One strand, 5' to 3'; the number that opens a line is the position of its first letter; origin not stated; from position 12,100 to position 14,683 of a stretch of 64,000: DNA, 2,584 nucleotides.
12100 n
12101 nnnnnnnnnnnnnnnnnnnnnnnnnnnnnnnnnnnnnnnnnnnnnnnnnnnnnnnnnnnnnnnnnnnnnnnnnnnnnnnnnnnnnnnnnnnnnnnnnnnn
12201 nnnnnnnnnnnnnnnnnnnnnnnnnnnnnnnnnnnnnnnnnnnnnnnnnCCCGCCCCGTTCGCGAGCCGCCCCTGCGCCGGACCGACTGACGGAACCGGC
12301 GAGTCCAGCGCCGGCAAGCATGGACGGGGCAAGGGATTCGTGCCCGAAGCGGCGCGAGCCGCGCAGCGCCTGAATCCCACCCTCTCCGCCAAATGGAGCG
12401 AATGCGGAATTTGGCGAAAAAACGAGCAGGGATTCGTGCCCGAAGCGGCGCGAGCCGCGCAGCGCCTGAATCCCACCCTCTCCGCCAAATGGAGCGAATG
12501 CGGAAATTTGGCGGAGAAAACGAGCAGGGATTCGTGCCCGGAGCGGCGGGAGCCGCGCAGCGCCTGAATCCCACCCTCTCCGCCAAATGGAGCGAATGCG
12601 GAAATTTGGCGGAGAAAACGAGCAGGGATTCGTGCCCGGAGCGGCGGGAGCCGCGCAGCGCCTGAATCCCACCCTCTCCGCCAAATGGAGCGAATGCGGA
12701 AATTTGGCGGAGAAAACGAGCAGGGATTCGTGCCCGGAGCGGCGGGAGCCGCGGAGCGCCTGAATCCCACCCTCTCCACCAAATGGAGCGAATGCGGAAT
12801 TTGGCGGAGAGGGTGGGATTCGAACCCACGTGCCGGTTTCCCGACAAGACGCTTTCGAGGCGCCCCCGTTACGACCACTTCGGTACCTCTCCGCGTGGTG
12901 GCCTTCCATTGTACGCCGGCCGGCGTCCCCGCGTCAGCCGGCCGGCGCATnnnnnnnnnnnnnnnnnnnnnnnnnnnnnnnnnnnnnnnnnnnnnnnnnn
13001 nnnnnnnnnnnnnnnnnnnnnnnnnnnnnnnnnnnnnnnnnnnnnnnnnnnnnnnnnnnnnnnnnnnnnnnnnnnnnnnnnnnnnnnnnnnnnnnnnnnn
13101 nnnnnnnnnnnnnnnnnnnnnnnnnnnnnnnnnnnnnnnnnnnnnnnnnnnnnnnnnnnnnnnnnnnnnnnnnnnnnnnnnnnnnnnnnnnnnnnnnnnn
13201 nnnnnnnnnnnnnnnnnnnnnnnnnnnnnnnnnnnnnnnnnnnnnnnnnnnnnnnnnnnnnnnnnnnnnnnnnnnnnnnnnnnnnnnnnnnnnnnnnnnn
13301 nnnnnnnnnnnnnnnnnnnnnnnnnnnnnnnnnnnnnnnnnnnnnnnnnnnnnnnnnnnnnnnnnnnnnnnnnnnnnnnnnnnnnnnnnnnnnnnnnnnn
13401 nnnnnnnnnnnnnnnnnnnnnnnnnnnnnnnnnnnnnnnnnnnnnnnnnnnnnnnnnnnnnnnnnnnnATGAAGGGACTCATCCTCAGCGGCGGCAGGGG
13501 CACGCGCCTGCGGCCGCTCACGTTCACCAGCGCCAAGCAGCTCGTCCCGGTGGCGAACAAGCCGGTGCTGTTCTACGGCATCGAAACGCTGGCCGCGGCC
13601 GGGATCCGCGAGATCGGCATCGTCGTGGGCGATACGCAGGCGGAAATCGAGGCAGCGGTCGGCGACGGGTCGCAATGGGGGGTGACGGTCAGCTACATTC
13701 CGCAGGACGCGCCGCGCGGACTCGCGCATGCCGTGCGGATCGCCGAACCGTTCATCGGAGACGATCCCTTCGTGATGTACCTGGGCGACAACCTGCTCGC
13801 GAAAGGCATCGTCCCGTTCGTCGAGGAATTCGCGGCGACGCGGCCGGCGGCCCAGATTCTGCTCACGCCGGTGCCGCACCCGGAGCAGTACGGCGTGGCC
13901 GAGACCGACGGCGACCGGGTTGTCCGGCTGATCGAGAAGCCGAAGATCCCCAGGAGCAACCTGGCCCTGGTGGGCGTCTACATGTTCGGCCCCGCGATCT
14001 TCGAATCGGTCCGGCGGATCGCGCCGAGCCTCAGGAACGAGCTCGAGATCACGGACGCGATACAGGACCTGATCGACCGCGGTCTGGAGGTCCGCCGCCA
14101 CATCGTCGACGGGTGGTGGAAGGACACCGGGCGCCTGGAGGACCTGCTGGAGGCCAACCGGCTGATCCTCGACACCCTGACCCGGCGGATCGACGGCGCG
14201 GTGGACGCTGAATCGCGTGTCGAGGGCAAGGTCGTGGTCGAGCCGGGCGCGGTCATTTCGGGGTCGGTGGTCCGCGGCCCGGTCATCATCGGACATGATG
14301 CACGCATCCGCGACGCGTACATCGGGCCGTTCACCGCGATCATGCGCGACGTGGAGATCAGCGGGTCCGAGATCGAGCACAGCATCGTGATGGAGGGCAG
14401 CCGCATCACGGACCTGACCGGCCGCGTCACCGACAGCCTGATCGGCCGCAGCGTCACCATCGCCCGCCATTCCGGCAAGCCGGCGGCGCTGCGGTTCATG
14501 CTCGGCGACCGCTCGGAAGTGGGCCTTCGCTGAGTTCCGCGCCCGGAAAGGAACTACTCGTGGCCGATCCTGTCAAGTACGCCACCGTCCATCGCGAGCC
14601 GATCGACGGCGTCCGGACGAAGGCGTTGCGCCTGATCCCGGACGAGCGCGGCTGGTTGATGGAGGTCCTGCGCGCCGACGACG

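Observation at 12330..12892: Tandem palindromic repeats built from the 3' end of tRNA-Ser(CGA), abutting the gene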

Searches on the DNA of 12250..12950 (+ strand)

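Call 38: search_rna_families(source=window, start=12250, end=12950, threshold=evalue, max_evalue=10, show_alignments=4)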
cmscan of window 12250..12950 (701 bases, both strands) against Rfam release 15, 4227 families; matches with E-value up to 10: 18.
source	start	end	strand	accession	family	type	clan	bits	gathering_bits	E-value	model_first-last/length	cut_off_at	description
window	12805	12892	-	RF00005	tRNA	Gene; tRNA;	CL00001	52.3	29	2.5e-10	1-71/71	no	tRNA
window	12771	12904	-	RF02223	sX4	Gene; sRNA;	-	35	70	1.3e-05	1-167/167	no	Proteobacterial sRNA sX4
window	12805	12857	+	RF04351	Plastid-psbl-rps4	Cis-reg;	-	27.8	68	0.0012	1-53/53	no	Plastid-psbl-rps4 3UTR RNA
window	12750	12830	-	RF02021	mir-3179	Gene; miRNA;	-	25.1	90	0.025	1-84/84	no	mir-3179 microRNA precursor family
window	12754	12829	-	RF04159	MIR1437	Gene; miRNA;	-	21.7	168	0.32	1-192/192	no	MIR1437 microRNA precursor family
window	12771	12829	-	RF04321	tmRNA_permuted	Gene;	-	21.4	47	0.03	36-93/213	no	permuted transfer-messenger RNA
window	12752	12829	-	RF02010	mir-3180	Gene; miRNA;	-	21.3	99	0.86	1-92/92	no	mir-3180 microRNA precursor family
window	12763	12821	-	RF04119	MIR1858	Gene; miRNA;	-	20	137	0.95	1-197/197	no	MIR1858 microRNA precursor family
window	12762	12820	+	RF04119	MIR1858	Gene; miRNA;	-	17.2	137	4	1-197/197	no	MIR1858 microRNA precursor family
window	12754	12829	+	RF04159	MIR1437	Gene; miRNA;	-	16.9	168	3.5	1-192/192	no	MIR1437 microRNA precursor family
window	12504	12687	+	RF04119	MIR1858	Gene; miRNA;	-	16.8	137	4.9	1-197/197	no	MIR1858 microRNA precursor family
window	12347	12467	-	RF02010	mir-3180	Gene; miRNA;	-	16.8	99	9.1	1-92/92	no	mir-3180 microRNA precursor family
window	12909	12950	-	RF01811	PtaRNA1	Gene; antitoxin;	-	16.3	47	1.8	37-72/72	5'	Plasmid transferred anti-sense RNA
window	12751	12831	+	RF00874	mir-BART12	Gene; miRNA;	-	15.7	70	5.6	1-84/84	no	mir-BART12 microRNA precursor family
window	12507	12587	-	RF04159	MIR1437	Gene; miRNA;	-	15.6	168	7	1-192/192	no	MIR1437 microRNA precursor family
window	12726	12812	+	RF02223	sX4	Gene; sRNA;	-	15.5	70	0.88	1-167/167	no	Proteobacterial sRNA sX4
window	12497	12617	+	RF02223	sX4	Gene; sRNA;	-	14.4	70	1.6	1-167/167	no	Proteobacterial sRNA sX4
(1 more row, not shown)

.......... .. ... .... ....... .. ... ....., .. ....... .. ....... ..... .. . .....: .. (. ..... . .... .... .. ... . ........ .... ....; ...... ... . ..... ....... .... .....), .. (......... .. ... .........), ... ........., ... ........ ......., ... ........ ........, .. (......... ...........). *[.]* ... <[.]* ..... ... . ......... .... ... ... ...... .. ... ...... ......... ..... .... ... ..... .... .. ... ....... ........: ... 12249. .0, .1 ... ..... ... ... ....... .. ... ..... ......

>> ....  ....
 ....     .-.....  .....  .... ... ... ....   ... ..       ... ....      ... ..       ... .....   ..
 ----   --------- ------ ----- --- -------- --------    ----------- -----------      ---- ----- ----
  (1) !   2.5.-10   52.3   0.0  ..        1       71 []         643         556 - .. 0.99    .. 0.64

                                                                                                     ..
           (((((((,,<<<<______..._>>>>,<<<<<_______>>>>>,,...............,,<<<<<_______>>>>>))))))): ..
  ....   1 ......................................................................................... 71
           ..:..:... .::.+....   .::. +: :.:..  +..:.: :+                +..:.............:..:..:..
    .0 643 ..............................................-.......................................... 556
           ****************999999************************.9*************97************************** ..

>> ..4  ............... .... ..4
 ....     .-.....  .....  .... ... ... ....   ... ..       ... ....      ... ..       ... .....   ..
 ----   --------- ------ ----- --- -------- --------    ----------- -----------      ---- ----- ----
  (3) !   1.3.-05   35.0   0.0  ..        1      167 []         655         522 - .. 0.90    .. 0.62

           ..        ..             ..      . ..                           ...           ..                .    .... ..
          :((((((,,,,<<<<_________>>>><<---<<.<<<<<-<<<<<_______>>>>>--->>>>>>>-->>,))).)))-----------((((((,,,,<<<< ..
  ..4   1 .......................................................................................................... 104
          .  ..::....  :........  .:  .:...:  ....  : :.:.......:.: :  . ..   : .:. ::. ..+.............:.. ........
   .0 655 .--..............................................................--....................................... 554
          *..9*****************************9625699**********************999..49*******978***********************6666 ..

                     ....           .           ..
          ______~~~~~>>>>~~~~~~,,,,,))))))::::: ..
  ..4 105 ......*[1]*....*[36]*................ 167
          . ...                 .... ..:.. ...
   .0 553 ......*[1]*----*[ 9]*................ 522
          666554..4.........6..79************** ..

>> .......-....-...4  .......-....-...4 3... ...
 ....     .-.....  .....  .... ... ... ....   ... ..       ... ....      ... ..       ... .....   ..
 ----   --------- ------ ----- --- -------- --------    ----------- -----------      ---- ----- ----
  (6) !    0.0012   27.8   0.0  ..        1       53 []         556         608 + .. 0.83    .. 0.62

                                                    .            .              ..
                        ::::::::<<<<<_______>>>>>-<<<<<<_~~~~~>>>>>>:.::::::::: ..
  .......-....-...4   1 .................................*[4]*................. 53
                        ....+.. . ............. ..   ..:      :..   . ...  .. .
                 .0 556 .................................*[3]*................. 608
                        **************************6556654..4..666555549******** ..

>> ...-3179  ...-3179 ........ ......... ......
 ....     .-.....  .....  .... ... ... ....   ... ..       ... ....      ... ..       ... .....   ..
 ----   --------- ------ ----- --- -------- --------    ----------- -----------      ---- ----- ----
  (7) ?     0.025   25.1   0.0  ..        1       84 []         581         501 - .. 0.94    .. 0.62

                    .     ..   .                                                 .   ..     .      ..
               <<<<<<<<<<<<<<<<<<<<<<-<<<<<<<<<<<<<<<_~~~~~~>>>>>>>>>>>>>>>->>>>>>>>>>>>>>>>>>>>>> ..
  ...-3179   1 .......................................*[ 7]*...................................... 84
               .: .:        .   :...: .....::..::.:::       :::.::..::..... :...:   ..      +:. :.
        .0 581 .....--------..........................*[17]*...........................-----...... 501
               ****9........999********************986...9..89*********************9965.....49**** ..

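Call 44: search_dna_similar(query=window:12505-12810:+, collection=plasmids, mode=distant, max_rows=10)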
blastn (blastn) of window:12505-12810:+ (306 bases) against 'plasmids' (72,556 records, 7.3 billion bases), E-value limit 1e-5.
No match.

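Call 45: search_dna_similar(query=window:12505-12810:+, collection=phages, mode=distant, max_rows=10)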
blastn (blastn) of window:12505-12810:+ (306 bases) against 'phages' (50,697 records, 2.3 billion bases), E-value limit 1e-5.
No match.

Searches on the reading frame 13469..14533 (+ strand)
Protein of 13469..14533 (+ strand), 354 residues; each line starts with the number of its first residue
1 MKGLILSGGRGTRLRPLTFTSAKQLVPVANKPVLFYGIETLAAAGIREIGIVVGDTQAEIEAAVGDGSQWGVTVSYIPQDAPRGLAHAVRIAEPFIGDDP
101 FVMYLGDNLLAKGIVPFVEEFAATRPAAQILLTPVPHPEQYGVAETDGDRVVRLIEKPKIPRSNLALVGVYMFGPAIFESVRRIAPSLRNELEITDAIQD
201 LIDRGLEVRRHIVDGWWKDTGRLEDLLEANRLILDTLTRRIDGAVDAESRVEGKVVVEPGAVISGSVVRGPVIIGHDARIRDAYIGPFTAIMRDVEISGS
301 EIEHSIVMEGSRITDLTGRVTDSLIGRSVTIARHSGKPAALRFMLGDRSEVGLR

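Call 12: find_encoding_contigs(protein=window:13469-14533:+, flank=10000, max_places=10)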
Protein window:13469-14533:+ (354 aa): 13 contigs read that carry it; 10 places shown.
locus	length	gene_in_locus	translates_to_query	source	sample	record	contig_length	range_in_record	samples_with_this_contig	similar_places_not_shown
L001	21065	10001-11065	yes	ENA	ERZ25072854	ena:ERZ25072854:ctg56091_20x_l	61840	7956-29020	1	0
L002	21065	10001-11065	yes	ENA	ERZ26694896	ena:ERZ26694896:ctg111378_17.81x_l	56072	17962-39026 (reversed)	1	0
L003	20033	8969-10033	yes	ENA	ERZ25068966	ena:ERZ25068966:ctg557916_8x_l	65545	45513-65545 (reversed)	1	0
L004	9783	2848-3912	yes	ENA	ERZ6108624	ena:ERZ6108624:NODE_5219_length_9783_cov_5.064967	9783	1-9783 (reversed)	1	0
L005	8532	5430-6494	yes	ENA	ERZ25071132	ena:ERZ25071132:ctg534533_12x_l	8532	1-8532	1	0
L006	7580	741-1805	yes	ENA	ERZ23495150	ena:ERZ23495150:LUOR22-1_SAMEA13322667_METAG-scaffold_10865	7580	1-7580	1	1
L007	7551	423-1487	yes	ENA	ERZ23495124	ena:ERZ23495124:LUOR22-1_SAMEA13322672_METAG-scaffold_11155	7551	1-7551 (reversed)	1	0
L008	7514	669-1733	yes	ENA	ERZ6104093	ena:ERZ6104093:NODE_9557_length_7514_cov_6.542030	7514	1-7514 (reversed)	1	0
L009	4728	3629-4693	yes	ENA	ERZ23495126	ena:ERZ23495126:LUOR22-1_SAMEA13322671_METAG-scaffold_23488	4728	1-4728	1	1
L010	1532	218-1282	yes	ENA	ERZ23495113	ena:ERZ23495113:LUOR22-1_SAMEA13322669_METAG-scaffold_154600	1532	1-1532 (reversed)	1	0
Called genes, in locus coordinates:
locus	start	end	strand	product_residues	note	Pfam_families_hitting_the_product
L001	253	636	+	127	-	PF00126:HTH_1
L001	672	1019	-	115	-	PF20586:DUF6788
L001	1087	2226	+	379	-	PF05598:DUF772, PF01609:DDE_Tnp_1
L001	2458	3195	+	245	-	PF03466:LysR_substrate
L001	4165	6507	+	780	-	PF14236:DruA, PF14706:Tnp_DNA_bind, PF01609:DDE_Tnp_1, PF02281:Dimer_Tnp_Tn5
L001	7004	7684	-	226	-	PF01381:HTH_3, PF12844:HTH_19 (weak), PF13443:HTH_26, PF13560:HTH_31 (weak), PF00717:Peptidase_S24 (faint)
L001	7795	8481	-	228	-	PF12844:HTH_19 (weak), PF13443:HTH_26 (weak), PF01381:HTH_3, PF00717:Peptidase_S24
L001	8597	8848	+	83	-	PF01381:HTH_3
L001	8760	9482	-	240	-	-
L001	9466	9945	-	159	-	PF00383:dCMP_cyt_deam_1, PF14437:MafB19-deam, PF14439:Bd3614-deam (weak)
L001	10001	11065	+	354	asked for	PF00483:NTP_transferase, PF12804:NTP_transf_3, PF25084:LbH_EIF2B (weak), PF25087:GMPPB_C (weak)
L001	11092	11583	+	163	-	PF00908:dTDP_sugar_isom, PF14667:Polysacc_synt_C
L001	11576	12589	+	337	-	PF01073:3Beta_HSD, PF01370:Epimerase, PF02719:Polysacc_synt_2, PF04321:RmlD_sub_bind, PF07993:NAD_binding_4, PF13460:NAD_binding_10, PF16363:GDP_Man_Dehyd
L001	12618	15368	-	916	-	PF13506:Glyco_transf_21 (weak), PF00535:Glycos_transf_2, PF10111:Glyco_tranf_2_2 (faint), PF13641:Glyco_tranf_2_3, PF13632:Glyco_trans_2_3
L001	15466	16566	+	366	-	PF28590:Lipid_A_deac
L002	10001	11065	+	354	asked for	PF00483:NTP_transferase, PF12804:NTP_transf_3, PF25084:LbH_EIF2B (weak), PF25087:GMPPB_C (weak)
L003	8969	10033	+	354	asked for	PF00483:NTP_transferase, PF12804:NTP_transf_3, PF25084:LbH_EIF2B (weak), PF25087:GMPPB_C (weak)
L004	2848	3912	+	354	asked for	PF00483:NTP_transferase, PF12804:NTP_transf_3, PF25084:LbH_EIF2B (weak), PF25087:GMPPB_C (weak)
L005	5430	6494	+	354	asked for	PF00483:NTP_transferase, PF12804:NTP_transf_3, PF25084:LbH_EIF2B (weak), PF25087:GMPPB_C (weak)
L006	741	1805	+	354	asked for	PF00483:NTP_transferase, PF12804:NTP_transf_3, PF25084:LbH_EIF2B (weak), PF25087:GMPPB_C (weak)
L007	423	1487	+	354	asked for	PF00483:NTP_transferase, PF12804:NTP_transf_3, PF25084:LbH_EIF2B (weak), PF25087:GMPPB_C (weak)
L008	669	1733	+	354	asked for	PF00483:NTP_transferase, PF12804:NTP_transf_3, PF25084:LbH_EIF2B (weak), PF25087:GMPPB_C (weak)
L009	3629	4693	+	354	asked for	PF00483:NTP_transferase, PF12804:NTP_transf_3, PF25084:LbH_EIF2B (weak), PF25087:GMPPB_C (weak)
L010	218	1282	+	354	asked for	PF00483:NTP_transferase, PF12804:NTP_transf_3, PF25084:LbH_EIF2B (weak), PF25087:GMPPB_C (weak)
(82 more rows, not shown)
